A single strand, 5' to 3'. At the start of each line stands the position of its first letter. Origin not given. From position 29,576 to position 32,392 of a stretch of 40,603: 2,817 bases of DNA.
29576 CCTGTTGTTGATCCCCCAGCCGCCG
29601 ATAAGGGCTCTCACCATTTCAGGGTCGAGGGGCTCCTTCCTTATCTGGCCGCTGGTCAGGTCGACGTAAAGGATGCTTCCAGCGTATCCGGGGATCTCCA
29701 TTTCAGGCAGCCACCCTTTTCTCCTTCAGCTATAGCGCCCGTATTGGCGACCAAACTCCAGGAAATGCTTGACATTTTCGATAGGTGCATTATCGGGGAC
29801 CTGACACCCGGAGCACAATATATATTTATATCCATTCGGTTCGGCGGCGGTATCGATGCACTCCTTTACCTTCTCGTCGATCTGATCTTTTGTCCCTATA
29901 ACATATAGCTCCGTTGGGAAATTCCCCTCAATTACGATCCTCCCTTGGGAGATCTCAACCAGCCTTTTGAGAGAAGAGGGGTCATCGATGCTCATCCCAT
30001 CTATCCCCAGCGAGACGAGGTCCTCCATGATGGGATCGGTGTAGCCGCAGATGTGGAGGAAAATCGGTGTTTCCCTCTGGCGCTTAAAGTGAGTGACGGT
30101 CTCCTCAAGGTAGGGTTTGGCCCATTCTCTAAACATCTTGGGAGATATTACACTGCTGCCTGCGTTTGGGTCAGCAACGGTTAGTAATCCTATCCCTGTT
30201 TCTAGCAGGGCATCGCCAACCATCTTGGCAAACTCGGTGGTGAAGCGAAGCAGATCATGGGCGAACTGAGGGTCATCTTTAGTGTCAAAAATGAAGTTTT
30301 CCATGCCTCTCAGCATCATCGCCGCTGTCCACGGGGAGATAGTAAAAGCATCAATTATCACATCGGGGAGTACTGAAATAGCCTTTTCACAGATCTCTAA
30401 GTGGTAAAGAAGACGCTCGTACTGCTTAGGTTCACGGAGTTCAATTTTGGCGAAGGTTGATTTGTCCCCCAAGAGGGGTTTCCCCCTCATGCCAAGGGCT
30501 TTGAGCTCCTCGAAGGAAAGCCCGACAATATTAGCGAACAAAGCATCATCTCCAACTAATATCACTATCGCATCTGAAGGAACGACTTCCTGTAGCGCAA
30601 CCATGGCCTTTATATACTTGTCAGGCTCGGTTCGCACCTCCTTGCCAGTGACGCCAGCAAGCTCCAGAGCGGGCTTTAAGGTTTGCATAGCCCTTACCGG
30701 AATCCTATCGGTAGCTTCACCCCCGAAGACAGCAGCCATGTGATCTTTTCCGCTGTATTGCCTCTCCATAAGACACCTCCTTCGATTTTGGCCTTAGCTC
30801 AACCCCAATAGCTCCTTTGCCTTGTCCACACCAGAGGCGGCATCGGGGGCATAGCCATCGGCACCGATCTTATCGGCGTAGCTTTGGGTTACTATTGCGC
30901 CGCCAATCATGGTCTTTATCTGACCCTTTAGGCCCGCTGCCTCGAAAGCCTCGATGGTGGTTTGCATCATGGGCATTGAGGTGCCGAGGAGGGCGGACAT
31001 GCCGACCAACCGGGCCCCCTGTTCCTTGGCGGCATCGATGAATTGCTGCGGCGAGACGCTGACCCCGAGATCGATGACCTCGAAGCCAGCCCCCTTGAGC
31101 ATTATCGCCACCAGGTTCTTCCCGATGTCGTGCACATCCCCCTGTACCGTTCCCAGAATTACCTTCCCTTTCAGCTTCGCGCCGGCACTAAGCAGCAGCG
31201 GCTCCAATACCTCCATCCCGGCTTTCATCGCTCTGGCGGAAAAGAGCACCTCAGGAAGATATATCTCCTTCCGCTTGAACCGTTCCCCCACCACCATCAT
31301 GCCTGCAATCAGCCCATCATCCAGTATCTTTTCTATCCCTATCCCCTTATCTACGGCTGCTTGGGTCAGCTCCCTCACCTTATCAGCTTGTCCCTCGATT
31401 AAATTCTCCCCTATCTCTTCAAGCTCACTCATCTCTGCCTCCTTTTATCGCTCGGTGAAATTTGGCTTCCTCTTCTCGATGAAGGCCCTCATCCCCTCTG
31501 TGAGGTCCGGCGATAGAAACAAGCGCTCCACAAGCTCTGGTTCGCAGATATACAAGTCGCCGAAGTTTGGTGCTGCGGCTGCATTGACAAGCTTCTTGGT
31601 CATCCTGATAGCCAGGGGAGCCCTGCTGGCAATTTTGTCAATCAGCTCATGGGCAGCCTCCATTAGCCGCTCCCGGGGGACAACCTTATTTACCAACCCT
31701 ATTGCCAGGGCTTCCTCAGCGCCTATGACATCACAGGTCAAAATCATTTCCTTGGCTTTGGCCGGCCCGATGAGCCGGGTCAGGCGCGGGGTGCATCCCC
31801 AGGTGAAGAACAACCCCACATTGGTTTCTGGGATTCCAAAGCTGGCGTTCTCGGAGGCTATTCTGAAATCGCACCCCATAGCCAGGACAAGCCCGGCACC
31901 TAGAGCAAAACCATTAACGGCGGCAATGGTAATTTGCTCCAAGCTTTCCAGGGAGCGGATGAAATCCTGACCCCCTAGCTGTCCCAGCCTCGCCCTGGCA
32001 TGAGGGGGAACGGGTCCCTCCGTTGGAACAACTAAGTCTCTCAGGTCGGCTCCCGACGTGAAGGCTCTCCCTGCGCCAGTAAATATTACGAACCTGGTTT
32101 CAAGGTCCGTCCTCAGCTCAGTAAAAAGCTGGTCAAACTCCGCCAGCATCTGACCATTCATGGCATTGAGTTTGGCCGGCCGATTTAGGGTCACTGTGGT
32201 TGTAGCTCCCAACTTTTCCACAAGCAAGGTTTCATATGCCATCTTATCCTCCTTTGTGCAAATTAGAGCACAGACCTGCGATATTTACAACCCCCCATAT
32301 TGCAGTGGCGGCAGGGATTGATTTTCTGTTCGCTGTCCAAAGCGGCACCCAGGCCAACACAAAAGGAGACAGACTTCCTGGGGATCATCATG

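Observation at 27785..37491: Operon joining two AOR paralogs, a flavoprotein-ferredoxin fusion, a crotonase and a complete corrinoid methyl-transfer system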

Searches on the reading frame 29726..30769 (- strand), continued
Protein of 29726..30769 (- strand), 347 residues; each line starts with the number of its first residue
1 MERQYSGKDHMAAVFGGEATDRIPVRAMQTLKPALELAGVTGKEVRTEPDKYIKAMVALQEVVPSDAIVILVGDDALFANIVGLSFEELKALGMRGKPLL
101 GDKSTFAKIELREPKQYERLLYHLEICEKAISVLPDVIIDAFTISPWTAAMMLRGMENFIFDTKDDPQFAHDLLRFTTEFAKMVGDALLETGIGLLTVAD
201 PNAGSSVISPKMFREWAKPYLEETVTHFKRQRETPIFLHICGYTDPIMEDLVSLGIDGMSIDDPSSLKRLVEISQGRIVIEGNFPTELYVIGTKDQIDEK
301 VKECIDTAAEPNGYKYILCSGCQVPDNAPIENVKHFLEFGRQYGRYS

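Call 53: search_protein_families(library=pfam, proteins=[L011:144-1409:-, L011:3386-4717:+, L011:13110-14054:+, L011:14315-14926:+, L011:14963-15556:+, L011:15553-16248:+, L011:16325-17146:+, L011:17873-19003:+, L011:18948-19727:+, L011:19734-20354:+])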
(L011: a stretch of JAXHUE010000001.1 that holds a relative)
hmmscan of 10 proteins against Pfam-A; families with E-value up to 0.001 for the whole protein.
L011:144-1409:- (421 aa): 1 family
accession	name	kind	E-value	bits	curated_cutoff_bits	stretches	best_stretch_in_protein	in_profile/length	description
PF13452.11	FAS1_DH_region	-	3.4e-11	43.9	22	1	55-169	15-129/132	FAS1-like, dehydratase domain region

L011:3386-4717:+ (443 aa): 2 families
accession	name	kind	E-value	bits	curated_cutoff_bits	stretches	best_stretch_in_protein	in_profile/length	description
PF00120.29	Gln-synt_C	-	3.4e-130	434.6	24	1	107-439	2-344/344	Glutamine synthetase, catalytic domain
PF03951.24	Gln-synt_N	-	3e-31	107.3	33.4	1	19-100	2-82/82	Glutamine synthetase, beta-Grasp domain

L011:13110-14054:+ (314 aa): 0 families

L011:14315-14926:+ (203 aa): 4 families
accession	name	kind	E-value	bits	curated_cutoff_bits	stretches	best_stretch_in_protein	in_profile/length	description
PF04542.20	Sigma70_r2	-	8.2e-22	77.2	24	1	46-113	1-71/71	Sigma-70 region 2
PF08281.18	Sigma70_r4_2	-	5.1e-17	61.7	25.7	1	145-197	2-54/54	Sigma-70, region 4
PF04545.22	Sigma70_r4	-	8.7e-11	41.6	24.1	1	150-198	1-49/50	Sigma-70, region 4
PF07638.17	Sigma70_ECF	-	7.2e-08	33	21.1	1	30-200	6-182/185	ECF sigma factor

L011:14963-15556:+ (197 aa): 1 family
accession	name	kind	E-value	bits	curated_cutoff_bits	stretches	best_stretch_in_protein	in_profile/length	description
PF13490.11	zf-HC2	-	1.3e-10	41.6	22.2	1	12-46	1-35/35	Putative zinc-finger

L011:15553-16248:+ (231 aa): 1 family
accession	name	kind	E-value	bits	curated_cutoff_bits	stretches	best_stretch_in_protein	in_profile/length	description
PF09394.16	Inhibitor_I42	-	7.9e-25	87.4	27.2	1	142-227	2-91/91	Chagasin family peptidase inhibitor I42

L011:16325-17146:+ (273 aa): 1 family
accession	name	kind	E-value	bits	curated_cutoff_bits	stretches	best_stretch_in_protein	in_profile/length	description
PF04402.19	SIMPL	-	8.5e-53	180.1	25.2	1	71-270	3-205/205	Protein of unknown function (DUF541)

L011:17873-19003:+ (376 aa): 4 families
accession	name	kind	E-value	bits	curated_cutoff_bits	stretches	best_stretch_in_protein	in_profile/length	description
PF01872.23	RibD_C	-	5.4e-60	203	24.1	1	144-355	1-196/197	RibD C-terminal domain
PF00383.29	dCMP_cyt_deam_1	-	3.5e-18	65.8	25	1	3-95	7-100/102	Cytidine and deoxycytidylate deaminase zinc-binding region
PF14437.12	MafB19-deam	-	5.3e-12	46.3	27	1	3-101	6-105/142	MafB19-like deaminase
PF18785.7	Inv-AAD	-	0.00013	22.2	26.5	0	63-121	54-116/129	Invertebrate-AID/APOBEC-deaminase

L011:18948-19727:+ (259 aa): 2 families
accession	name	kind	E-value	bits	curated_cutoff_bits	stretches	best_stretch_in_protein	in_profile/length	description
PF03358.20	FMN_red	-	3.5e-18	66.1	24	1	22-124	1-96/152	NADPH-dependent FMN reductase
PF02525.22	Flavodoxin_2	-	6.1e-07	29.8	27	1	23-125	2-104/198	Flavodoxin-like fold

L011:19734-20354:+ (206 aa): 1 family
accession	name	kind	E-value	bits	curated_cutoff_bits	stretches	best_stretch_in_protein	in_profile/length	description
PF00677.23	Lum_binding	-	6.2e-51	170.8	27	2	95-179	1-86/86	Lumazine binding domain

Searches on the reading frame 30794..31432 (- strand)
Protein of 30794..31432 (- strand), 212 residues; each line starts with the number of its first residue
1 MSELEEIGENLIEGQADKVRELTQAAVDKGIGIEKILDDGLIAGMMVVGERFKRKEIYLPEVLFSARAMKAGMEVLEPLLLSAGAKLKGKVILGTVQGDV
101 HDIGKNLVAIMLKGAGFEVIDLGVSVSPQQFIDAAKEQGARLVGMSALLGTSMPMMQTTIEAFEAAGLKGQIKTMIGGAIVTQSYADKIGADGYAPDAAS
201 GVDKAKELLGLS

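Call 3: search_protein_families(library=pfam, proteins=[window:30794-31432:-])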
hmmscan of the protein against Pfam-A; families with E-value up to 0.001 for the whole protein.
window:30794-31432:- (212 aa): 2 families
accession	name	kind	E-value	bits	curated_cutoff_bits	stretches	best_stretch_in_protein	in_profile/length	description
PF02310.24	B12-binding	-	9.3e-29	100.2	32.1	1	89-200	1-118/121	B12 binding domain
PF02607.22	B12-binding_2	-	3.5e-22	78.8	23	1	4-77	2-74/74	B12 binding domain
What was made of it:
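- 30794..31432 (-): Corrinoid protein (212 aa): B12 cap plus Rossmann domain with DxHxxG (GDVHDIG). B12-binding_2 3.5e-22 and B12-binding 9.3e-29 (call 3).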

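Call 4: search_protein_families(library=ncbifam, proteins=[window:30794-31432:-])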
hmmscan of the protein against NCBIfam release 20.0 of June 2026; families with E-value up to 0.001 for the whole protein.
window:30794-31432:- (212 aa): 16 families
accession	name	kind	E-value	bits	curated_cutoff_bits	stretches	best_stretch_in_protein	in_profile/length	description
NF047996.1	corrin_MtgC_2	exception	2e-57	194.1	370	1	5-209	6-210/212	glycine betaine-specific corrinoid protein MtgC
NF041607.1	dimeth_corrin_MtbC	equivalog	6e-57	192.5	350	1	10-209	4-203/203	dimethylamine corrinoid protein MtbC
TIGR02370.1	pyl_corrinoid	subfamily_domain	1.1e-54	184.8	215.3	1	9-199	4-195/197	methyltransferase cognate corrinoid protein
NF047995.1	corrinoid_MtgC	exception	6.9e-53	179.3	310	1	4-209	5-213/215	glycine betaine-specific corrinoid protein MtgC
TIGR02082.1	metH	equivalog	2e-43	148.3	1010.85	1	7-196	650-839/1182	methionine synthase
NF007024.0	PRK09490.1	equivalog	1.8e-36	125.4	1497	1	9-185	667-846/1234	methionine synthase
NF040655.1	MtaC_Meth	equivalog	2.7e-35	121.6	420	1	4-207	36-236/253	methanol--corrinoid protein MtaC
NF040669.1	MtaC2_Meth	equivalog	1.4e-32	113.1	450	1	5-201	44-238/267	methanol--corrinoid protein MtaC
NF002612.0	PRK02261.1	equivalog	2.4e-18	66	110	1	88-182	3-96/148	methylaspartate mutase subunit S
TIGR01501.1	MthylAspMutase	equivalog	3.6e-12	46.2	135.8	1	90-182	3-94/134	methylaspartate mutase subunit S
TIGR00640.1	acid_CoA_mut_C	subfamily_domain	1.5e-10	41.1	57.45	1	90-186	4-99/132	methylmalonyl-CoA mutase C-terminal domain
NF052513.1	TransRegCarH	equivalog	1.4e-09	37.7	400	1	6-192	86-262/274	HTH-type transcriptional repressor CarH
NF006944.0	PRK09426.1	equivalog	2.1e-07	29.3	876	1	88-187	589-687/721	methylmalonyl-CoA mutase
NF040743.1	ornith_mutase_E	equivalog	7.3e-06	24.2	800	1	89-205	596-719/730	D-ornithine 4,5-aminomutase subunit OraE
NF045497.1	IsobCoAmut_IcmF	equivalog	0.00012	20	1500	1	99-181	13-96/1076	fused isobutyryl-CoA mutase/GTPase IcmF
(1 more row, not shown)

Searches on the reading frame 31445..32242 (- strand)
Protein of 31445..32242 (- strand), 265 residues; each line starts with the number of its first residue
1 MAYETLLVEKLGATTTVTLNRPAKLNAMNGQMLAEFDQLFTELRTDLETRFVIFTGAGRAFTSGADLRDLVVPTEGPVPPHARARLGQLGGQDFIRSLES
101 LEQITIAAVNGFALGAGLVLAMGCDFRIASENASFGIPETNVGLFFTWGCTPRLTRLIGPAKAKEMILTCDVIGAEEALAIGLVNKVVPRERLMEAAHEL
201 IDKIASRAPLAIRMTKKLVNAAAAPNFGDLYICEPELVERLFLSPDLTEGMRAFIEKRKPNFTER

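Call 3: search_protein_families(library=pfam, proteins=[window:31445-32242:-])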
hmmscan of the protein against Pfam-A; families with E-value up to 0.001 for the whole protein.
window:31445-32242:- (265 aa): 2 families
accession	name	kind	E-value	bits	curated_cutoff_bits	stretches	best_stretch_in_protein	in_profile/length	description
PF00378.25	ECH_1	-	3.3e-62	210.5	27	1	15-264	7-250/251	Enoyl-CoA hydratase/isomerase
PF16113.10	ECH_2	-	2.1e-36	126.5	27.2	1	15-201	2-185/335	Enoyl-CoA hydratase/isomerase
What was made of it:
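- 31445..32242 (-): Crotonase-superfamily protein of a single-Glu clade (265 aa). ECH_1 3.3e-62 (call 3).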

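Call 4: search_protein_families(library=ncbifam, proteins=[window:31445-32242:-])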
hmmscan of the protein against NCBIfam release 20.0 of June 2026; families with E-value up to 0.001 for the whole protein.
window:31445-32242:- (265 aa): 71 families (the best 25 are shown)
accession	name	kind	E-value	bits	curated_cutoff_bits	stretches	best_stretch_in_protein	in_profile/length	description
NF004475.0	PRK05809.1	subfamily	1.7e-69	234.2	394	1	1-265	1-260/260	short-chain-enoyl-CoA hydratase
NF051848.1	EnCoAHydtEchA19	equivalog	3.3e-65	220.2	400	1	6-265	2-258/258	enoyl-CoA hydratase EchA19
NF005803.0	PRK07658.1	equivalog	5.7e-59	199.6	313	1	8-265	6-257/257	enoyl-CoA hydratase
NF004517.0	PRK05862.1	equivalog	5.3e-57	193.2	396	1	1-265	1-257/257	enoyl-CoA hydratase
NF005802.0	PRK07657.1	equivalog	8.6e-57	192.6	363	1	15-263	15-258/260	enoyl-CoA hydratase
NF004781.0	PRK06127.1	subfamily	1.8e-55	188.5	291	1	4-264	11-268/269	enoyl-CoA hydratase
NF006699.0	PRK09245.1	subfamily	2.8e-54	184.2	354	1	4-264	3-265/266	crotonase/enoyl-CoA hydratase family protein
NF004840.0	PRK06190.1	equivalog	3.6e-53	180.8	253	1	3-239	3-233/260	enoyl-CoA hydratase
NF006566.0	PRK09076.1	subfamily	5e-52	177.1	286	1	4-264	5-259/260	enoyl-CoA hydratase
NF006007.0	PRK08138.1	subfamily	1.8e-51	175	355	1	14-263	18-259/261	enoyl-CoA hydratase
NF004634.0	PRK05980.1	equivalog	5.5e-51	173.5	375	1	4-263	3-261/263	crotonase/enoyl-CoA hydratase family protein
NF004796.0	PRK06144.1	subfamily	6e-51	173.4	272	1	4-263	8-260/262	enoyl-CoA hydratase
NF042430.2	EnCoAhydt_DpgD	equivalog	7.5e-51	173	400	1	9-264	2-257/258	enoyl-CoA-hydratase DpgD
NF006100.0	PRK08252.1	subfamily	5.5e-50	170.3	282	1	4-263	3-252/254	crotonase/enoyl-CoA hydratase family protein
NF005864.0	PRK07799.1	equivalog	8.5e-50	169.4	316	1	4-264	8-265/266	crotonase/enoyl-CoA hydratase family protein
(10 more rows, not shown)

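Call 18: search_solved_structures(query=window:31445-32242:-, max_evalue=1e-20)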
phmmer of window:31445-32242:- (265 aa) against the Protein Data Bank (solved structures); distinct sequences matched with E-value up to 1e-20: 127 (the best 60 are shown).
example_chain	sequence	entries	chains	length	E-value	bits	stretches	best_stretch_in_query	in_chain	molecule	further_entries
5z7r_A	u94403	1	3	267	4.3e-55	190.2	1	4-260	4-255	Short-chain-enoyl-CoA hydratase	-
5zai_A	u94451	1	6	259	2e-53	184.8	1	1-263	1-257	3-hydroxypropionyl-coenzyme A dehydratase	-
6lvp_A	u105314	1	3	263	1.3e-51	178.8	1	6-262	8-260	Enoyl-CoA hydratase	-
9qwv_A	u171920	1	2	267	9.4e-48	166.2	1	10-263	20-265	Enoyl-CoA hydratase, mitochondrial, putative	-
3pzk_A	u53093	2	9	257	4.1e-46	160.8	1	1-265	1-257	e enoyl-CoA hydratase echA8 | enoyl-CoA hydratase echA8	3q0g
3q0j_A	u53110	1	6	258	4.1e-46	160.8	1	1-265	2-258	enoyl-CoA hydratase echA8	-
3h81_A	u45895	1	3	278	5.7e-46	160.4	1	1-265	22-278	enoyl-CoA hydratase echA8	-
5xzd_A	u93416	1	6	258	7.2e-46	160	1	1-264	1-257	Enoyl-CoA hydratase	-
4fjw_D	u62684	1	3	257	9.4e-46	159.6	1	1-265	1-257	Probable enoyl-CoA hydratase echA8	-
7eum_C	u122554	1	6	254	1e-44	156.2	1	14-259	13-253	Enoyl-CoA hydratase/isomerase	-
2pbp_A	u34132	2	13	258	8.3e-44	153.3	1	8-263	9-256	Enoyl-CoA hydratase subunit I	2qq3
3kqf_A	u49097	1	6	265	5.5e-43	150.6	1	16-262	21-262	Enoyl-CoA hydratase/isomerase family protein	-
28bq_A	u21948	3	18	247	5.5e-43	150.6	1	14-254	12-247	Enoyl-CoA hydratase/isomerase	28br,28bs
9ula_A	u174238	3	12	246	1.7e-42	149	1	14-223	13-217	Enoyl-CoA hydratase/isomerase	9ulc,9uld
5jbw_A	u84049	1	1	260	1.6e-41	145.8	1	12-262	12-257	3-hydroxybutyryl-CoA dehydratase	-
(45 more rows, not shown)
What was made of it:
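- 31445..32242 (-): Nearest PDB hits are Crt 5Z7R (190 bits) and 5ZAI (185 bits) (call 18).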

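Call 55: find_homologous_proteins(query=window:31445-32242:-, max_evalue=1e-40)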
Query window:31445-32242:- (265 aa): 5898 proteins with E <= 1e-40 among 8000 candidates; the best 120 are listed.
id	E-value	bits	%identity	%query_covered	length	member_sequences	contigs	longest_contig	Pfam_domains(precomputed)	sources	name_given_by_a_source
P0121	2.8e-169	579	100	100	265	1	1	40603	PF00378.26,PF16113.11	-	-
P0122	1.4e-133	462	80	100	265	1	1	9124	PF00378.26,PF16113.11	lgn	-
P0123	1.1e-131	456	79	100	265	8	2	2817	PF00378.26,PF16113.11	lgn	-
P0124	1.3e-130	452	80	100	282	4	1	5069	PF00378.26,PF16113.11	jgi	jgi:enoyl-CoA hydratase/carnithine racemase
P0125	3.0e-130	451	79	100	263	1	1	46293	PF00378.26,PF16113.11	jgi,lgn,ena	-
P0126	5.6e-128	444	78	100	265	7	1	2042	PF00378.26,PF16113.11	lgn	-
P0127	5.6e-128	444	77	100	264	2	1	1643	PF00378.26,PF16113.11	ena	-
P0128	1.1e-122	426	76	99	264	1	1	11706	PF00378.26,PF16113.11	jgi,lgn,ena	-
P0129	3.5e-121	422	74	100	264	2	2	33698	PF00378.26,PF16113.11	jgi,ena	-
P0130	6.3e-121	421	74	100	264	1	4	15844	PF00378.26,PF16113.11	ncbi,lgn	-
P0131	2.3e-120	419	73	99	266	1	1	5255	PF00378.26,PF16113.11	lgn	-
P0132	1.6e-119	416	74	100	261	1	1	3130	PF00378.26,PF16113.11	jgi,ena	-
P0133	2.9e-119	415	74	99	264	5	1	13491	PF00378.26,PF16113.11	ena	-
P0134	3.3e-118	412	73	100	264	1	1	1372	PF00378.26,PF16113.11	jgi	-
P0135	5.8e-117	408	72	100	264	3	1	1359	PF00378.26,PF16113.11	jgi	jgi:enoyl-CoA hydratase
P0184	9.5e-101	355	64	99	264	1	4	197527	PF00378.26,PF16113.11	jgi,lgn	-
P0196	6.3e-99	349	62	100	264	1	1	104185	PF00378.26,PF16113.11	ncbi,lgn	-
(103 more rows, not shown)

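Call 56: find_encoding_contigs(protein=P0125, flank=10000, max_places=1)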
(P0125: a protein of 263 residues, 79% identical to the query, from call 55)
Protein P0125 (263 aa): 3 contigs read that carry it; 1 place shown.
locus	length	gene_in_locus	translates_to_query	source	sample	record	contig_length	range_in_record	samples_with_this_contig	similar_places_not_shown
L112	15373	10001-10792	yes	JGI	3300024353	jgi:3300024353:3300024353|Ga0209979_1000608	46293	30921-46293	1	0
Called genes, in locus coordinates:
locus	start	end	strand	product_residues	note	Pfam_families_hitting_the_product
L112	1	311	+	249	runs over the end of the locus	PF02540:NAD_synthase, PF03054:tRNA_Me_trans (faint)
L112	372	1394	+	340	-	PF00154:RecA_N, PF06745:ATPase (faint), PF08423:Rad51, PF27531:MT3502_N (weak), PF21096:RecA_C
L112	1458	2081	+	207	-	PF27462:RecX_N, PF21982:RecX_HTH1, PF02631:RecX_HTH2 (weak), PF21981:RecX_HTH3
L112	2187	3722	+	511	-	PF12072:RNase_Y_N, PF00013:KH_1 (weak), PF08668:HDOD (faint), PF01966:HD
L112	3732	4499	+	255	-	PF00149:Metallophos, PF13277:YmdB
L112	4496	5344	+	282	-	PF02811:PHP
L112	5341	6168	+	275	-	PF06500:FrsA-like, PF02129:Peptidase_S15, PF00561:Abhydrolase_1, PF12146:Hydrolase_4, PF12697:Abhydrolase_6, PF00326:Peptidase_S9 (faint), PF08840:BAAT_C (weak)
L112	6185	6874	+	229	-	PF02660:G3P_acyltransf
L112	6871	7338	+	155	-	-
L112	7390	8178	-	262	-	PF00378:ECH_1, PF16113:ECH_2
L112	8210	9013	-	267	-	PF00106:adh_short, PF08659:KR, PF13561:adh_short_C2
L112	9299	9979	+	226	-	-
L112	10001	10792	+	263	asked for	PF00378:ECH_1, PF16113:ECH_2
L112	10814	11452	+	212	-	PF02607:B12-binding_2, PF02310:B12-binding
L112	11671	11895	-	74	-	PF07927:HicA_toxin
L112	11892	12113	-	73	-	PF15919:HicB_lk_antitox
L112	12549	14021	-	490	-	PF00749:tRNA-synt_1c, PF19269:Anticodon_2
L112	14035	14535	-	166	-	PF06271:RDD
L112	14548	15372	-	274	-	?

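Call 57: find_encoding_contigs(protein=P0184, flank=10000, max_places=1)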
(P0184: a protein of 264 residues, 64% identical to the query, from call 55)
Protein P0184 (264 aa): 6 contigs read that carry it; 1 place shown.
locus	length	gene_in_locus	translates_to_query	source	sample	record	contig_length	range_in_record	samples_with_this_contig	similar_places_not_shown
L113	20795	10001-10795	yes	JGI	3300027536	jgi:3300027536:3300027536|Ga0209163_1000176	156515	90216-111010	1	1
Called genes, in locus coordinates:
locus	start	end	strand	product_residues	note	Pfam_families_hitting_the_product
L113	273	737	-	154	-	-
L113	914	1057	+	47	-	-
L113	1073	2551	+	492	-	PF02310:B12-binding, PF04055:Radical_SAM, PF13282:DUF4070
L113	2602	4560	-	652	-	PF02550:AcetylCoA_hydro, PF13336:AcetylCoA_hyd_C, PF00583:Acetyltransf_1 (weak)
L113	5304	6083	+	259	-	PF00300:His_Phos_1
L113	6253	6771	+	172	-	PF00583:Acetyltransf_1, PF13673:Acetyltransf_10, PF13508:Acetyltransf_7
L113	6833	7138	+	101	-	-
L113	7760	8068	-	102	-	-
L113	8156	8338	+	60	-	-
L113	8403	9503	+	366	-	PF20903:SPL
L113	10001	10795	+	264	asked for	PF00378:ECH_1, PF16113:ECH_2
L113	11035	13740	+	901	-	PF00690:Cation_ATPase_N, PF00122:E1-E2_ATPase, PF00702:Hydrolase, PF13246:Cation_ATPase, PF08282:Hydrolase_3 (weak), PF00689:Cation_ATPase_C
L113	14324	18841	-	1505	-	PF13715:CarbopepD_reg_2 (faint), PF13620:CarboxypepD_reg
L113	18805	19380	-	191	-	-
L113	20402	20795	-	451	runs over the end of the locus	PF02812:ELFV_dehydrog_N, PF00208:ELFV_dehydrog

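Call 58: find_encoding_contigs(protein=P0196, flank=10000, max_places=1)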
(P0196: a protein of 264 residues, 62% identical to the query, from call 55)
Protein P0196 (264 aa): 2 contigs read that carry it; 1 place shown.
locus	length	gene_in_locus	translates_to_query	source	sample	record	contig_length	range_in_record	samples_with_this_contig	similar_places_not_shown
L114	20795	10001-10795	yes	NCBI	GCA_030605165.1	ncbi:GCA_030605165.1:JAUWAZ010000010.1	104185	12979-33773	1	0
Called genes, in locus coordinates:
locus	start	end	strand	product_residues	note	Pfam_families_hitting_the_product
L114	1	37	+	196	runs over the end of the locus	PF01058:Oxidored_q6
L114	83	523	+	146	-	PF00329:Complex1_30kDa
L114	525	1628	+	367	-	PF00374:NiFeSe_Hases (faint), PF00346:Complex1_49kDa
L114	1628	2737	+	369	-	PF00146:NADHdh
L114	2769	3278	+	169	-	PF13183:Fer4_8 (faint), PF00037:Fer4 (weak), PF12837:Fer4_6 (weak), PF13237:Fer4_10, PF14697:Fer4_21 (weak), PF12838:Fer4_7, PF13187:Fer4_9, PF00037:Fer4, +5 more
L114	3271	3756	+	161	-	PF00499:Oxidored_q3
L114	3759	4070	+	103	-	PF00420:Oxidored_q2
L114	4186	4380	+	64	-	-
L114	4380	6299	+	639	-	PF00662:Proton_antipo_N, PF00361:Proton_antipo_M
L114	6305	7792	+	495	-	PF00361:Proton_antipo_M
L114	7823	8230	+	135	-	PF00293:NUDIX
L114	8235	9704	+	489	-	PF00361:Proton_antipo_M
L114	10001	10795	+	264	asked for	PF00378:ECH_1, PF16113:ECH_2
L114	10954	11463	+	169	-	-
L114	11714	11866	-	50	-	-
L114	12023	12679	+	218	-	PF00440:TetR_N, PF17932:TetR_C_24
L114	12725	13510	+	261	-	PF00005:ABC_tran, PF12399:BCA_ABC_TP_C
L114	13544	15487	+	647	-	PF00501:AMP-binding, PF23562:AMP-binding_C_3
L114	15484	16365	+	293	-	PF02653:BPD_transp_2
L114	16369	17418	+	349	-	PF02653:BPD_transp_2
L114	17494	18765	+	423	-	PF13433:Peripla_BP_5, PF13458:Peripla_BP_6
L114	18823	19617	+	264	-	PF00005:ABC_tran, PF13304:AAA_21 (faint)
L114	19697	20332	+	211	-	PF02607:B12-binding_2, PF02310:B12-binding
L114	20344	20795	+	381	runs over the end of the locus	PF01208:URO-D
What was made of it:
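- Closest known: CoA-dependent, non-beta-oxidative hydroxycinnamate cleavage. Different: The crotonase clade is widespread in Chloroflexota in other contexts (calls 57, 58).
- The crotonase clade is large, and at 62-64% identity it often sits in unrelated contexts (L113, L114; calls 57, 58). Crotonase-clade members at 62-64% identity are in unrelated contexts (calls 57, 58).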
